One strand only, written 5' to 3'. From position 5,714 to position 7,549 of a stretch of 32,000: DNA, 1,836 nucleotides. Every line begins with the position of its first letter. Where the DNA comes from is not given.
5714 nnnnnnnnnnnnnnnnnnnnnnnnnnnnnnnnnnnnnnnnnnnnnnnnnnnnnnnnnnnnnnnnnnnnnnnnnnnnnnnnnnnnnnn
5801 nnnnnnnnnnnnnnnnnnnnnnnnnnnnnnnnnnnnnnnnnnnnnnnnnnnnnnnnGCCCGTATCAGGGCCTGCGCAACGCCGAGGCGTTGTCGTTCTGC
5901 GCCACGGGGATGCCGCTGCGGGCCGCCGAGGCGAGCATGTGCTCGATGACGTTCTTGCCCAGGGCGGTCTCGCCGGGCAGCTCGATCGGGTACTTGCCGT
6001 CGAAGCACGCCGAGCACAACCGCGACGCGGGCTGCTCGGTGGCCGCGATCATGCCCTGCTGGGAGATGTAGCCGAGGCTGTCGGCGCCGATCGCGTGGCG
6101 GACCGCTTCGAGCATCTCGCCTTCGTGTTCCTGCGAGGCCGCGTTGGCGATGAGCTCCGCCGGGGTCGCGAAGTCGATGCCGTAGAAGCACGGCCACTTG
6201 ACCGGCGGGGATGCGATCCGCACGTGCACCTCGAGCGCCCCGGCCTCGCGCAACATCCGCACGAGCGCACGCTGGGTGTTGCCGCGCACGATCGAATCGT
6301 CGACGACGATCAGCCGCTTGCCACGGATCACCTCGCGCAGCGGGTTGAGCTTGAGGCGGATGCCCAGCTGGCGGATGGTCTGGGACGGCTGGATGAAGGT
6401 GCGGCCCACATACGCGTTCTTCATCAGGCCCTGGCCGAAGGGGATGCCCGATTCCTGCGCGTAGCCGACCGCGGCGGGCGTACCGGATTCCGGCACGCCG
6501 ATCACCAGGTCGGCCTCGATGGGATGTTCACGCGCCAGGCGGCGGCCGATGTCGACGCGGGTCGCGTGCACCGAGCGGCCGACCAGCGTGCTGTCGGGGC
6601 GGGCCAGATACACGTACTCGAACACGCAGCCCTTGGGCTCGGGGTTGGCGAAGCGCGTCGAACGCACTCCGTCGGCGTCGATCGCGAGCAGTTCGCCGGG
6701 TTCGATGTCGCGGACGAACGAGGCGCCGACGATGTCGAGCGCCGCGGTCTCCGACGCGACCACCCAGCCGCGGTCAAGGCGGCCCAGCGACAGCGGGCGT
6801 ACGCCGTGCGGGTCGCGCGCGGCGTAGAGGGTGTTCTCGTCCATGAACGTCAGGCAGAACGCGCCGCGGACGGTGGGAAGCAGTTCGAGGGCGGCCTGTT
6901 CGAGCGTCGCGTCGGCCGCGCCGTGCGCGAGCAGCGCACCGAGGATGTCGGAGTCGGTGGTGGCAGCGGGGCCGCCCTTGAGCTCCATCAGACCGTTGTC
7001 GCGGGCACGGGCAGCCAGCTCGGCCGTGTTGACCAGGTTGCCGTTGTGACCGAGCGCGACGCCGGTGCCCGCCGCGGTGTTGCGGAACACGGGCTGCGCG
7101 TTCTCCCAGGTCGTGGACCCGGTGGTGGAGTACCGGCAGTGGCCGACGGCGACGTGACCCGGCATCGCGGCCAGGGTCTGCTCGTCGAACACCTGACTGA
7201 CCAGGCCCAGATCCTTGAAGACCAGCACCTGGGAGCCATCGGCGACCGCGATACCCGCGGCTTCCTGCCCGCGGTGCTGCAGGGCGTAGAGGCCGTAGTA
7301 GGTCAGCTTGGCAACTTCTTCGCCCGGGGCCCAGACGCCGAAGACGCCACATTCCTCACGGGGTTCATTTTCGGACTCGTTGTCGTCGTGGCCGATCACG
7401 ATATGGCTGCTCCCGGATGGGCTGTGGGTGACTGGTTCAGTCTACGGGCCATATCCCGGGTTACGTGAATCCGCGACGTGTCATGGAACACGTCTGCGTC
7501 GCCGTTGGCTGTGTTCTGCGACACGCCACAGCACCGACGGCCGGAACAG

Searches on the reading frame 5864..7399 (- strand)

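Call 10: search_protein_families(library=ncbifam, proteins=[window:5864-7399:-])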
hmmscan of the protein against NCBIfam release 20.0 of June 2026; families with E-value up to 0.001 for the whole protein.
window:5864-7399:- (511 aa): 10 families
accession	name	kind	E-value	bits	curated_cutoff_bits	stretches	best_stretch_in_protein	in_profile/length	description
TIGR01134.1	purF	equivalog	4.3e-160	533.8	350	1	17-471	1-432/432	amidophosphoribosyltransferase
NF001484.0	PRK00331.1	subfamily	9.7e-25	87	381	1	17-252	2-228/601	isomerizing glutamine--fructose-6-phosphate transaminase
TIGR01135.1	glmS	equivalog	6.8e-23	81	418.05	1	17-247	1-222/607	glutamine--fructose-6-phosphate transaminase (isomerizing)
TIGR01536.1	asn_synth_AEB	equivalog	4.7e-10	39.1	267.1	1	38-223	25-168/517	asparagine synthase (glutamine-hydrolyzing)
NF006949.0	PRK09431.1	equivalog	2e-06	26.6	499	1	85-239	46-182/554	asparagine synthase B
NF002620.0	PRK02277.1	subfamily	4.4e-06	26.5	115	1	290-393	81-174/201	orotate phosphoribosyltransferase-like protein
TIGR03108.1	eps_aminotran_1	hypoth_equivalog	2.3e-05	23.3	816.9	1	72-222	34-167/628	XrtA/PEP-CTERM system amidotransferase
NF006328.0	PRK08558.1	equivalog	6.1e-05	22.7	184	1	333-390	149-206/238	adenine phosphoribosyltransferase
NF004689.0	PRK06031.1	equivalog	7.9e-05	22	175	1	290-396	79-190/233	phosphoribosyltransferase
NF005592.0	PRK07322.1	subfamily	0.00021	20.7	143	1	286-389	43-149/180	adenine phosphoribosyltransferase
